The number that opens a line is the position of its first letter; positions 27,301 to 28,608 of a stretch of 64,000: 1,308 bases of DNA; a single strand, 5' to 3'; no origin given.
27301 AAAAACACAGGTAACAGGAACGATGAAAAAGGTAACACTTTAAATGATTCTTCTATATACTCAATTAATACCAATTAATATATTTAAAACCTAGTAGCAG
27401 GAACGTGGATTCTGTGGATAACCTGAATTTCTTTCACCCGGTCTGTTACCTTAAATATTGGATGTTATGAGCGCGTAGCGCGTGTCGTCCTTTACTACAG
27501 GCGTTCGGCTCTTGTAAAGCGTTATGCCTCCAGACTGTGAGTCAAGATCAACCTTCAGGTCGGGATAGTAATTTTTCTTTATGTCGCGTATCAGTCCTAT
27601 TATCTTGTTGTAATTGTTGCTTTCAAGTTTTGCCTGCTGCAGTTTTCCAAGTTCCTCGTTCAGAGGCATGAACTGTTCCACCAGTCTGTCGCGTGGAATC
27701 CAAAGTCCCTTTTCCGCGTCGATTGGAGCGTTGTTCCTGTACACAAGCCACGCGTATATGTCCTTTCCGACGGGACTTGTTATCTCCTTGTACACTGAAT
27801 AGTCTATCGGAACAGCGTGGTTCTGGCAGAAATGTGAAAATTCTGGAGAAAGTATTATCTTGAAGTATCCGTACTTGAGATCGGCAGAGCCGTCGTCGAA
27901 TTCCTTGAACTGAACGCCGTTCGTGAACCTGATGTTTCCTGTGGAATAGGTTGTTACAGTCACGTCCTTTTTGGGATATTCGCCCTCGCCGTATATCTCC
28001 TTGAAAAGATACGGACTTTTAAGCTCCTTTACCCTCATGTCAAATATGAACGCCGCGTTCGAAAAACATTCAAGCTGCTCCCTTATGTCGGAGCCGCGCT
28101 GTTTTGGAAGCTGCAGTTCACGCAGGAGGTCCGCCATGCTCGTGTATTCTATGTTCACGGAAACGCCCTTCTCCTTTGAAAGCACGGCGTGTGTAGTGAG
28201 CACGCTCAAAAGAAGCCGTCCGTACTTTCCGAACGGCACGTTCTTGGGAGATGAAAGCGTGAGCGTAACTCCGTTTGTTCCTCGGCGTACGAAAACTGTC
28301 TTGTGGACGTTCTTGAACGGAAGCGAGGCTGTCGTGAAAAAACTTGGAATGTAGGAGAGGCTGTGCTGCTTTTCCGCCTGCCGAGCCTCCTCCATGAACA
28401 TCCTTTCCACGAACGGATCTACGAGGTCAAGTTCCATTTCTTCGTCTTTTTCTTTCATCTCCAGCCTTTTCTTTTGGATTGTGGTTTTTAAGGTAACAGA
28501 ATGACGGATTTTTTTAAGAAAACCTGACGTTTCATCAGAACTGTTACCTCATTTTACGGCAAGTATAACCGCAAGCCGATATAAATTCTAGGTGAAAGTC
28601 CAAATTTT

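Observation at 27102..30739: Complete iteron-type plasmid replicon module embedded among housekeeping and catabolic genes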

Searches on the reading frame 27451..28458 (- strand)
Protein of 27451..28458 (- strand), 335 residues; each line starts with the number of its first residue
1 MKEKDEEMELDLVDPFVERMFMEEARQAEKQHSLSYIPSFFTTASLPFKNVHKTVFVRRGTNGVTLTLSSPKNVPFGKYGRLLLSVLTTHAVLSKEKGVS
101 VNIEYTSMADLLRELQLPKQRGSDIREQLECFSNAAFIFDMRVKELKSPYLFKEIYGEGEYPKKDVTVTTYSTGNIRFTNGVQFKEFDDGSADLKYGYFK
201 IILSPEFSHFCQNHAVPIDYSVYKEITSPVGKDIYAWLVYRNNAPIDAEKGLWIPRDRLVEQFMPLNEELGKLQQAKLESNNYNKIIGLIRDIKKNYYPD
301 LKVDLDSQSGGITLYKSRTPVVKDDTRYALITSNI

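Call 4: search_protein_families(library=pfam, proteins=[window:27451-28458:-], max_evalue=0.01)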
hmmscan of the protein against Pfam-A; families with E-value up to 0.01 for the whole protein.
window:27451-28458:- (335 aa): 1 family
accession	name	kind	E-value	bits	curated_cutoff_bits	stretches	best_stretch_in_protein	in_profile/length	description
PF04796.18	RepA_C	-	4.6e-08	34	26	1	200-243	119-163/181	Plasmid encoded RepA protein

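Call 5: search_protein_families(library=ncbifam, proteins=[window:27451-28458:-], max_evalue=0.01)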
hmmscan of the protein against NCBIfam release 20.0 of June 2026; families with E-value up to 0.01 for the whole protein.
window:27451-28458:- (335 aa): 0 families

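Call 10: search_dna_similar(query=window:27451-28458:-, collection=plasmids, mode=protein, max_rows=25)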
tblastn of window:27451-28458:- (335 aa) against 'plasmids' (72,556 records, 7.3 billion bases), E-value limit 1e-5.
Records with a match: 16; places in all: 17; records where one place covers at least 80% of the query: 12.
Best place of each record, by identity: <60% 16.
By first word of the organism name: Treponema 2; Paracidovorax 2; Aeromonas 2; uncultured 2; Acidovorax 1; Hydrogenophaga 1; Stenotrophomonas 1; Prosthecochloris 1; Nocardia 1; Roseomonas 1; and 2 more.
By predicted mobility (MOB-suite, as given by PLSDB): non-mobilizable 12; mobilizable 3; conjugative 1.
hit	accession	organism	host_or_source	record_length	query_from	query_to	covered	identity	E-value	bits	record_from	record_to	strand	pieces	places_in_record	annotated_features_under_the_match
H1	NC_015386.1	Treponema succinifaciens DSM 2489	colon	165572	22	335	94%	58.2%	4e-117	379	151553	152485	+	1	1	hypothetical protein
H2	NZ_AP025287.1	Treponema bryantii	-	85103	28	335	92%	41.5%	4e-67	235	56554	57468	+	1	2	replication protein RepA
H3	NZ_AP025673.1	Acidovorax sp. SUPP3334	Hydrocotyle maritima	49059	23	321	89%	27.5%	1e-17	91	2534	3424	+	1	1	replication protein RepA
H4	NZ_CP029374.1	Paracidovorax citrulli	Melon,rotted fruit from symptomatic ...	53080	23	323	90%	27.3%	7e-18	92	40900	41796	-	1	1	replication protein RepA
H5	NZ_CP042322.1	Paracidovorax citrulli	whole organism,watermelon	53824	23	323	90%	27.3%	7e-18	92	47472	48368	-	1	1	replication protein RepA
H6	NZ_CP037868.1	Hydrogenophaga pseudoflava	pure culture,mud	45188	41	323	84%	28.3%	3e-18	93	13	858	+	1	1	none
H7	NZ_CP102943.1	Stenotrophomonas maltophilia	Homo sapiens,swab from purulent wound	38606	24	330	92%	26.1%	4e-9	66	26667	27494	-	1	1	replication protein RepA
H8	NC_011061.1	Prosthecochloris aestuarii DSM 271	-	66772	17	323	92%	25.2%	5e-10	68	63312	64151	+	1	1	replication protein RepA | TraY domain-containing protein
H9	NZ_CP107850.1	Nocardia sp. NBC_00511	-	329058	24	327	91%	25.2%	5e-10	68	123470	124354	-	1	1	replication protein RepA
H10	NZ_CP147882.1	Roseomonas mucosa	cell culture,Styx glacier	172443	17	322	91%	24.1%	2e-6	57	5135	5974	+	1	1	replication protein RepA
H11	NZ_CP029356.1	Azospirillum thermophilum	cell culture,hot spring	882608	39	332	88%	24.8%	7e-8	62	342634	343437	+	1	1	replication protein RepA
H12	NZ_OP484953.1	Cupriavidus gilardii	-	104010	41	322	84%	24.0%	7e-6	56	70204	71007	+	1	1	replication protein RepA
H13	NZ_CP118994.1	Aeromonas media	Homo sapiens,cell culture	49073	13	244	69%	26.8%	4e-9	66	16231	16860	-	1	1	replication protein RepA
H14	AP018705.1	uncultured bacterium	-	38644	11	241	69%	26.4%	1e-9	67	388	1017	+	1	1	repA: replication initiation protein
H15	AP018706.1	uncultured bacterium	-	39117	11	241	69%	26.4%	1e-9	67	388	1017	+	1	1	repA: replication initiation protein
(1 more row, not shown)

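Call 11: find_homologous_proteins(query=window:27451-28458:-)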
Query window:27451-28458:- (335 aa): 662 proteins with E <= 0.001 among 2247 candidates; the best 120 are listed.
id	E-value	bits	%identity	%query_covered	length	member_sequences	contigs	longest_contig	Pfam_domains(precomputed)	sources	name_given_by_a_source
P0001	1.8e-222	755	100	100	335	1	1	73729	PF04796.19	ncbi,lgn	-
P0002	1.9e-144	499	70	97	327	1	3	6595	PF04796.19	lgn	-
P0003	2.2e-144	499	67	100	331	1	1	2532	PF04796.19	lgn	-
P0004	2.8e-144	498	67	99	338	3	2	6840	PF04796.19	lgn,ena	-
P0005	1.3e-143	496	66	100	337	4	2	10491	PF04796.19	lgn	-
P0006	2.4e-142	492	66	99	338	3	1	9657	PF04796.19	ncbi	-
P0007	2.8e-142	492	69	100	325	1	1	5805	PF04796.19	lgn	-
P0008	3.6e-141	488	68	97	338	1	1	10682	PF04796.19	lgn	-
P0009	5.7e-141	488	67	100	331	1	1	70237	-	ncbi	-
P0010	1.4e-140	486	68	97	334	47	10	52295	PF04796.19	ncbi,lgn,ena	-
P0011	1.9e-138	479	65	100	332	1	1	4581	PF04796.19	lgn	-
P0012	9.1e-138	477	66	97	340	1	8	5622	PF04796.19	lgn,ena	-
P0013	1.4e-137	476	65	100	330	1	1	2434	PF04796.19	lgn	-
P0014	1.6e-136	473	64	100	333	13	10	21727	PF04796.19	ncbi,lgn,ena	-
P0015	3.6e-136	472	66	97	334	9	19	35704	PF04796.19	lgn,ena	-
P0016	1.4e-135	470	67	97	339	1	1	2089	PF04796.19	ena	-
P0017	1.6e-135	470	64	98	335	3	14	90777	PF04796.19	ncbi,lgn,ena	-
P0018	2.5e-135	469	66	97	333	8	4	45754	PF04796.19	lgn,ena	-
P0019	3.7e-134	465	64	98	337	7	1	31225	PF04796.19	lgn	-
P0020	7.7e-134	464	63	100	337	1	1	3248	PF04796.19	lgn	-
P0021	5.5e-132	458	63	99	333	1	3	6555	PF04796.19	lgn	-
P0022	5.7e-132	458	64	97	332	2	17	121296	PF04796.19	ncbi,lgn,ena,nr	ncbi:MAG: plasmid encoded RepA protein [Treponema sp.]|nr:plasmid encoded RepA protein [Treponema sp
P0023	2.2e-131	456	62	97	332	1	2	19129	PF04796.19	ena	-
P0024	5.3e-131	455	62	100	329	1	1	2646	PF04796.19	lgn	-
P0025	5.7e-131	455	62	100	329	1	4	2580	PF04796.19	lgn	-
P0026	6.5e-131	455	62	100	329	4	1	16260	PF04796.19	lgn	-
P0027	9.1e-131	454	63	97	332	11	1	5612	PF04796.19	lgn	-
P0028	2.9e-130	452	65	96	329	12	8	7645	PF04796.19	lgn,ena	-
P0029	3.3e-130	452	62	100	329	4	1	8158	PF04796.19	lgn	-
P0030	6.2e-130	451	63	100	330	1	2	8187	PF04796.19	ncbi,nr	ncbi:MAG: plasmid encoded RepA protein [Treponema sp.]|nr:plasmid encoded RepA protein [Treponema sp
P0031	6.4e-130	451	62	100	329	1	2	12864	PF04796.19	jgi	-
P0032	7.6e-130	451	61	99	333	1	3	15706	PF04796.19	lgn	-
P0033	1.0e-129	451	61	100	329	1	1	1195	PF04796.19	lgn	-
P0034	1.2e-129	450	65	96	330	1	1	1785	PF04796.19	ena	-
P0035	1.2e-129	450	63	100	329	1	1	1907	PF04796.19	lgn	-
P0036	2.1e-129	450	61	99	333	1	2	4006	PF04796.19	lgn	-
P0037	2.1e-129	450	65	99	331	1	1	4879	PF04796.19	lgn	-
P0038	2.2e-129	450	63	100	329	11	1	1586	PF04796.19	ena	-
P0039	3.2e-129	449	62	100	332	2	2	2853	PF04796.19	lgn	-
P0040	3.6e-129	449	63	100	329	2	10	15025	PF04796.19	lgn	-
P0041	6.0e-129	448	62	100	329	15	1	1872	PF04796.19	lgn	-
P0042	1.3e-128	447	63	100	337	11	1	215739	PF04796.19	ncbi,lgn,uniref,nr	ncbi:hypothetical protein HNP77_002293 [Treponema rectale]|uniref:Uncharacterized protein n=1 Tax=Tr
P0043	1.4e-128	447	61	100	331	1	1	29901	PF04796.19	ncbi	-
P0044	1.6e-128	447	62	100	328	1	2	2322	PF04796.19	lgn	-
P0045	2.5e-128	446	65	96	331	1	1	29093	PF04796.19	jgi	-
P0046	4.8e-128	445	60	100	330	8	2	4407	PF04796.19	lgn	-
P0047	5.4e-128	445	61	97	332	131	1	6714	PF04796.19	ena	-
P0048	8.2e-128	444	63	96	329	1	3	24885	PF04796.19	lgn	-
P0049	8.4e-128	444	61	100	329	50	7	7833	PF04796.19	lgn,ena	-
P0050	8.8e-128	444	62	98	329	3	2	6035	PF04796.19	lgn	-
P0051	1.1e-127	444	61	100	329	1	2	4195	PF04796.19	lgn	-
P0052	1.3e-127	444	62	100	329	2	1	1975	PF04796.19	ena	-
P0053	1.6e-127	443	62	100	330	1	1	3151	PF04796.19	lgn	-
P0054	1.7e-127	443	62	100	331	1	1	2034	PF04796.19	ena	-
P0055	2.6e-127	443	62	99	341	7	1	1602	PF04796.19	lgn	-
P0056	3.6e-127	442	63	96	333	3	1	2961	PF04796.19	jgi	-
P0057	4.0e-127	442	62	95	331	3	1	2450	PF04796.19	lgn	-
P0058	4.5e-127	442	61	100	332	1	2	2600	PF04796.19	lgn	-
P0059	4.8e-127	442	63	100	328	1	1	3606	PF04796.19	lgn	-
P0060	6.1e-127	442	60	100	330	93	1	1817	PF04796.19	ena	-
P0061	1.6e-126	440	61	99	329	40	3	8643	PF04796.19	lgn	-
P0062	2.1e-126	440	59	100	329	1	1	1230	PF04796.19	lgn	-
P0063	5.0e-126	439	61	100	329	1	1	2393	PF04796.19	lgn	-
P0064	5.5e-126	438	61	99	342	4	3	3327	PF04796.19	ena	-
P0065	8.8e-126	438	60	100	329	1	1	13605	PF04796.19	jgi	-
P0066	1.0e-125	437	61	100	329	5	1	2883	PF04796.19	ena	-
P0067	1.1e-125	437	62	96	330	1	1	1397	PF04796.19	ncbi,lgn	-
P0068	1.3e-125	437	60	99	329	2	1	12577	PF04796.19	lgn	-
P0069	2.3e-125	436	59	100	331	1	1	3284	PF04796.19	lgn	-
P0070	2.5e-125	436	61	100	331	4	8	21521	PF04796.19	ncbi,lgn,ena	-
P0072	3.3e-125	436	62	98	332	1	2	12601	PF04796.19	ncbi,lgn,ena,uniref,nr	ncbi:replication protein RepA [uncultured Treponema sp.]|uniref:replication protein RepA n=1 Tax=unc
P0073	3.5e-125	436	61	99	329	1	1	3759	PF04796.19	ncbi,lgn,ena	-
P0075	6.5e-125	435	63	94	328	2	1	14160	PF04796.19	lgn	-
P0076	8.2e-125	435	60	100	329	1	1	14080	PF04796.19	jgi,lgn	jgi:hypothetical protein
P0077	1.1e-124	434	61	95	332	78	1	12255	PF04796.19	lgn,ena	-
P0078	1.2e-124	434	60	99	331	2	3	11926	PF04796.19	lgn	-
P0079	2.6e-124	433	65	92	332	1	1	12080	PF04796.19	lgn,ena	-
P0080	2.7e-124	433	60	100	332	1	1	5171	PF04796.19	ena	-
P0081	2.7e-124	433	60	100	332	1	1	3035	PF04796.19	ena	-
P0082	2.8e-124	433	63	96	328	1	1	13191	PF04796.19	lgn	-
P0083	2.8e-124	433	62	98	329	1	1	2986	PF04796.19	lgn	-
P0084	3.0e-124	433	61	99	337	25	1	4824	PF04796.19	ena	-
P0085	3.6e-124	432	61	96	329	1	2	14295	PF04796.19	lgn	-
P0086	3.7e-124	432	61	96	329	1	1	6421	PF04796.19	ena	-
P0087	3.7e-124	432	60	100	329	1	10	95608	PF04796.19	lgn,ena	-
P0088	4.8e-124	432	61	96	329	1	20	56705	PF04796.19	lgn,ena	-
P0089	5.0e-124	432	61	96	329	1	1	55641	PF04796.19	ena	-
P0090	6.2e-124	432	59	100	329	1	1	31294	PF04796.19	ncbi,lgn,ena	-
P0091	6.5e-124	432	60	96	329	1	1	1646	PF04796.19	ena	-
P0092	6.7e-124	432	61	95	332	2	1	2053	PF04796.19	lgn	-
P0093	7.7e-124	431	61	96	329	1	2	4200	PF04796.19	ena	-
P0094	8.0e-124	431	62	95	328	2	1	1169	PF04796.19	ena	-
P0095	8.0e-124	431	61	96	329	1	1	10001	PF04796.19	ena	-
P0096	8.2e-124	431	61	96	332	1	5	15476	PF04796.19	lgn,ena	-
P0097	8.3e-124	431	61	96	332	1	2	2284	PF04796.19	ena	-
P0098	9.9e-124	431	62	96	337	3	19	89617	PF04796.19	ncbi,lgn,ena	-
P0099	1.0e-123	431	61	96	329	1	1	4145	PF04796.19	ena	-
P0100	1.2e-123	431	61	96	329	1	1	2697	PF04796.19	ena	-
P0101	1.8e-123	430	60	96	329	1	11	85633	PF04796.19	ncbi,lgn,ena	-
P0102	2.0e-123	430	61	96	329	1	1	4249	PF04796.19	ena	-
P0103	2.0e-123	430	64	92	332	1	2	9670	PF04796.19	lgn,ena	-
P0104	2.9e-123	429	60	96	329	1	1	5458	PF04796.19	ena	-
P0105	4.1e-123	429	59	100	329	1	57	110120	PF04796.19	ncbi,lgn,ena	-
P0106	4.1e-123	429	61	96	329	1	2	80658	PF04796.19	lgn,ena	-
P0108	4.3e-123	429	61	96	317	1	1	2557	PF04796.19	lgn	-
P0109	4.8e-123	429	60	100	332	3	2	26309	PF04796.19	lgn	-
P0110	5.4e-123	429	59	100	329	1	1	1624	PF04796.19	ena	-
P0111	6.0e-123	428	60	96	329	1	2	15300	PF04796.19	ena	-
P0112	6.9e-123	428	60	99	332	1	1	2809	PF04796.19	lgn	-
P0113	7.3e-123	428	59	100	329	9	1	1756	PF04796.19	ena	-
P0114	7.6e-123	428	64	92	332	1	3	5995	PF04796.19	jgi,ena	-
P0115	7.6e-123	428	60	96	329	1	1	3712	PF04796.19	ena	-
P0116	7.7e-123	428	64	92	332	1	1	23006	PF04796.19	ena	-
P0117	8.1e-123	428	59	99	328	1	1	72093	PF04796.19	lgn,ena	-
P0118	9.6e-123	428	59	100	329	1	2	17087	PF04796.19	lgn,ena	-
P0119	9.8e-123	428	60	96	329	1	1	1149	PF04796.19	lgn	-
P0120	9.9e-123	428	61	98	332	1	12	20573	PF04796.19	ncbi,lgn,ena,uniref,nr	ncbi:replication protein RepA [uncultured Treponema sp.]|uniref:replication protein RepA n=1 Tax=unc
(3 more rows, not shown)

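Call 12: get_annotated_region(hit=H1, flank=8000)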
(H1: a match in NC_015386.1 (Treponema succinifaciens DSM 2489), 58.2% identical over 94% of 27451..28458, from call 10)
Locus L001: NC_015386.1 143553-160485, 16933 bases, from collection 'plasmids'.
description: Treponema succinifaciens DSM 2489 plasmid pTRESU01, complete sequence
organism: Treponema succinifaciens DSM 2489 (NCBI taxid 869209)
taxonomy: Bacteria; Spirochaetota; Spirochaetia; Spirochaetales; Treponemataceae; Treponema; Treponema succinifaciens; Treponema succinifaciens DSM 2489
host: -; source: colon; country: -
typing (MOB-suite, as given by PLSDB): non-mobilizable; mating-pair formation MPF_T
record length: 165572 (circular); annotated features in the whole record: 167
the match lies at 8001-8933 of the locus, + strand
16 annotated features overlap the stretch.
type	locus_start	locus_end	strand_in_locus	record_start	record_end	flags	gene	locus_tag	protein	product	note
CDS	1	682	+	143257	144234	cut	-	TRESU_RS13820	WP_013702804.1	hypothetical protein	-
CDS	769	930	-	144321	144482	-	-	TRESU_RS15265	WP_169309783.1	hypothetical protein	-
CDS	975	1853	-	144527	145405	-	-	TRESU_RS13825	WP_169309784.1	hypothetical protein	-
CDS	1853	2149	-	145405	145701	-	-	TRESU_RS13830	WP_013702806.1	hypothetical protein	-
CDS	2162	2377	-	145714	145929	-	-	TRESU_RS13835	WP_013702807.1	hypothetical protein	-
CDS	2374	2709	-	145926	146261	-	-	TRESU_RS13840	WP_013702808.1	hypothetical protein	-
CDS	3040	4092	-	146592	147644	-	-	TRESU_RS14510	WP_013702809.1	hypothetical protein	-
CDS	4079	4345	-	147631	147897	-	-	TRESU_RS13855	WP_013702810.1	hypothetical protein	-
CDS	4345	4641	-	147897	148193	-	-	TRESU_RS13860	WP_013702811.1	hypothetical protein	-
CDS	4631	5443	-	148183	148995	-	-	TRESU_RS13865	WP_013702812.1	ParB N-terminal domain-containing protein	-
CDS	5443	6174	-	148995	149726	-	-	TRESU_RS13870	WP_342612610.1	ParA family protein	-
CDS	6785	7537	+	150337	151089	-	-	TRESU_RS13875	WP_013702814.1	AAA family ATPase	-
CDS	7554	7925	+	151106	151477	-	-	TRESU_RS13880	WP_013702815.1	hypothetical protein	-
CDS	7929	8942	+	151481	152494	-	-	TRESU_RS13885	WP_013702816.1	hypothetical protein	-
CDS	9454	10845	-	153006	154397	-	-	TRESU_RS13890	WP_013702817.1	hypothetical protein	-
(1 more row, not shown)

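Call 13: get_annotated_region(hit=H2, flank=8000)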
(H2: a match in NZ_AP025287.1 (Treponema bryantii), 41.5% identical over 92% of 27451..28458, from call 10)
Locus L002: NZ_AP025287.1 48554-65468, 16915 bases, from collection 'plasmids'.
description: Treponema bryantii strain JCM 32280 plasmid pTB1, complete sequence
organism: Treponema bryantii (NCBI taxid 163)
taxonomy: Bacteria; Spirochaetota; Spirochaetia; Spirochaetales; Treponemataceae; Treponema; Treponema bryantii
host: -; source: -; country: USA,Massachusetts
typing (MOB-suite, as given by PLSDB): non-mobilizable
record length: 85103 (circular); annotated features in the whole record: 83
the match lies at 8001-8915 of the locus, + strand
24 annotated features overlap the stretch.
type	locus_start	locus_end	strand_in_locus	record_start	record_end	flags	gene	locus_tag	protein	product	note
CDS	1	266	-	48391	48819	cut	-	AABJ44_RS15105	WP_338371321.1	single-stranded DNA-binding protein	-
CDS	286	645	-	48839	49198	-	-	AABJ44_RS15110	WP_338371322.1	hypothetical protein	-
CDS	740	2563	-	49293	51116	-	-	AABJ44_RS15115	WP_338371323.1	PcfJ domain-containing protein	-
CDS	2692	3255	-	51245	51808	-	-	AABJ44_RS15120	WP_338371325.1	hypothetical protein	-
CDS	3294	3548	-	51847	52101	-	-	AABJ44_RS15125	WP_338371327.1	hypothetical protein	-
CDS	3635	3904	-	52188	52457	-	-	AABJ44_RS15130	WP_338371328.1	hypothetical protein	-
CDS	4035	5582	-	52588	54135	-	-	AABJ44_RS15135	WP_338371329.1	YifB family Mg chelatase-like AAA ATPase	-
CDS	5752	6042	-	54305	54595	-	-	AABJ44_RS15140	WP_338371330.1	hypothetical protein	-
CDS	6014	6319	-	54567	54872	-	-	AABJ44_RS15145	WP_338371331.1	hypothetical protein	-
CDS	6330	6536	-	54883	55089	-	-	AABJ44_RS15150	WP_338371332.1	hypothetical protein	-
CDS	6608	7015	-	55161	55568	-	-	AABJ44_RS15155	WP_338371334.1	single-stranded DNA-binding protein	-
CDS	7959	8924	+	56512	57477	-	-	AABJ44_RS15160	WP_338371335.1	replication protein RepA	-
CDS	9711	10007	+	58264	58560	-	-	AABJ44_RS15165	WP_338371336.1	type II toxin-antitoxin system RelE/ParE family toxin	-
CDS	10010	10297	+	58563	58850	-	-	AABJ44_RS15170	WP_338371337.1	hypothetical protein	-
CDS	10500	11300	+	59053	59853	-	-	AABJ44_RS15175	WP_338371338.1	flagellar basal body-associated FliL family protein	GO:0071973 - bacterial-type flagellum-dependent cell motility [Evidence IEA]; GO:0006935 - chemotaxis [Evidence IEA]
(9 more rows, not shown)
